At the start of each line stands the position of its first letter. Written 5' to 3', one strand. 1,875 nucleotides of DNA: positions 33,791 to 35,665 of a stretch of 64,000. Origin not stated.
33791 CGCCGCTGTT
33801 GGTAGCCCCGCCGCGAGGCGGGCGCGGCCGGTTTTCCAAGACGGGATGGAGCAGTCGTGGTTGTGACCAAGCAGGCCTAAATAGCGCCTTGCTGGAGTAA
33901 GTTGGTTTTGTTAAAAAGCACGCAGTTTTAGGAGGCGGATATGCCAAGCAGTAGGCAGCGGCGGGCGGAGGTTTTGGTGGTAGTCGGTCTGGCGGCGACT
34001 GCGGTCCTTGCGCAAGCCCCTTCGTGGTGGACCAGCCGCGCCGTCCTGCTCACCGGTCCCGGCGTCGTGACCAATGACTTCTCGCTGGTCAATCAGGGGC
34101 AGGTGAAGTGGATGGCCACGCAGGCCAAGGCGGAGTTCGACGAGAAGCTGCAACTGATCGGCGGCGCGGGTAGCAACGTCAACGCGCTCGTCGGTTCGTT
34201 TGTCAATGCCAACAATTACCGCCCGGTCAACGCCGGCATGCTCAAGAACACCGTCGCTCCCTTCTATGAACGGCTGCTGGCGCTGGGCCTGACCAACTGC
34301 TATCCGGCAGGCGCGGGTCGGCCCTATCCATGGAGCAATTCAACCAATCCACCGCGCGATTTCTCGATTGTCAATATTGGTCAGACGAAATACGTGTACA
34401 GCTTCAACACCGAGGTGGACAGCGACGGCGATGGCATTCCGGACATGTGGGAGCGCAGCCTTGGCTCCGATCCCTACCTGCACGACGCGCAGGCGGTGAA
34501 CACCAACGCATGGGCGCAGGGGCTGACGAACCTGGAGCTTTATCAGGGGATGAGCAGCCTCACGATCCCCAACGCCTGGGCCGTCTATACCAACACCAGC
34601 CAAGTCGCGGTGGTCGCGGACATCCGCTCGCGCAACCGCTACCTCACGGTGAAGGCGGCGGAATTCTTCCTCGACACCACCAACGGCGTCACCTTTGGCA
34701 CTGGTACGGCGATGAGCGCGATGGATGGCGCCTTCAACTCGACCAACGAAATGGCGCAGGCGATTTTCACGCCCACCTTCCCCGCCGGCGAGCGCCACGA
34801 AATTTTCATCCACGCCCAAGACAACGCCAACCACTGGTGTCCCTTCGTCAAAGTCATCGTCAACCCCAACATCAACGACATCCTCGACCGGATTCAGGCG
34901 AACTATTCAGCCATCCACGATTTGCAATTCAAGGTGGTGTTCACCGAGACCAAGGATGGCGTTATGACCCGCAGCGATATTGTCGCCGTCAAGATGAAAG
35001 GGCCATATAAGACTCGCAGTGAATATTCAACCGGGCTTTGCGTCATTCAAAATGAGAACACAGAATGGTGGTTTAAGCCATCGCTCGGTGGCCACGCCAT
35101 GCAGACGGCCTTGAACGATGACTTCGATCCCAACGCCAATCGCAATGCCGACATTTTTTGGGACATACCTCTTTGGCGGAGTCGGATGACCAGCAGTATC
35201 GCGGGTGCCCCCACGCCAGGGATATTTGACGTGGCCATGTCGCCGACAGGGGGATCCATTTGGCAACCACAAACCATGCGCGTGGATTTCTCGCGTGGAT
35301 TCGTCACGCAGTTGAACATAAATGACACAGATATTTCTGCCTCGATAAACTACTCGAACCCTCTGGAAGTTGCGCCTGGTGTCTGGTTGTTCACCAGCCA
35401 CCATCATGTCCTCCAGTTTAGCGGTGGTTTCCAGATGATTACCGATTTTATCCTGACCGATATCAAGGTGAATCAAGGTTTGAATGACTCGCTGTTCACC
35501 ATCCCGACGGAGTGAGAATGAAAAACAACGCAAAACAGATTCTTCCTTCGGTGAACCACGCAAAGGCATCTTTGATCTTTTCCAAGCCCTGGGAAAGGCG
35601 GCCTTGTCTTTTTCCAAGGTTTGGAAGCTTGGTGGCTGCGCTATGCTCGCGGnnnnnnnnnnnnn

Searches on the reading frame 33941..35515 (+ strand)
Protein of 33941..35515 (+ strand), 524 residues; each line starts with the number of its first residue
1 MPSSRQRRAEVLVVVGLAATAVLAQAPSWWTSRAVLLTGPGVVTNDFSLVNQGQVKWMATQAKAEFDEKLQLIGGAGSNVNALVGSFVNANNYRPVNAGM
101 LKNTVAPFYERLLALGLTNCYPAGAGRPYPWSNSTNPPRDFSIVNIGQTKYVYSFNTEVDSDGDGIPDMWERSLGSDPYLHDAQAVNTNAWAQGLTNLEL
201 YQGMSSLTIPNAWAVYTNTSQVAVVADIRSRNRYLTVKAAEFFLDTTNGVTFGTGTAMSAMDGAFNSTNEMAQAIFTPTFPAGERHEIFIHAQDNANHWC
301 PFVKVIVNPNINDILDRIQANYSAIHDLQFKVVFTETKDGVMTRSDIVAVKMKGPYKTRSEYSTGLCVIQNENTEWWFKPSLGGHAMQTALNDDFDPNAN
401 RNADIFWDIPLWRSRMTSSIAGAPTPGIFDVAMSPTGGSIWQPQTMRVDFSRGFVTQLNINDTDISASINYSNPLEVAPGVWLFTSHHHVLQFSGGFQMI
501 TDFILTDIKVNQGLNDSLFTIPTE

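Call 69: search_protein_families(library=pfam, proteins=[window:33941-35515:+])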
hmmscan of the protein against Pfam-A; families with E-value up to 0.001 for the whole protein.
window:33941-35515:+ (524 aa): 1 family
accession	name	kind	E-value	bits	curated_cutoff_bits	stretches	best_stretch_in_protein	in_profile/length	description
PF18884.5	TSP3_bac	-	6.7e-05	23.1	25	1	160-178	1-19/22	Bacterial TSP3 repeat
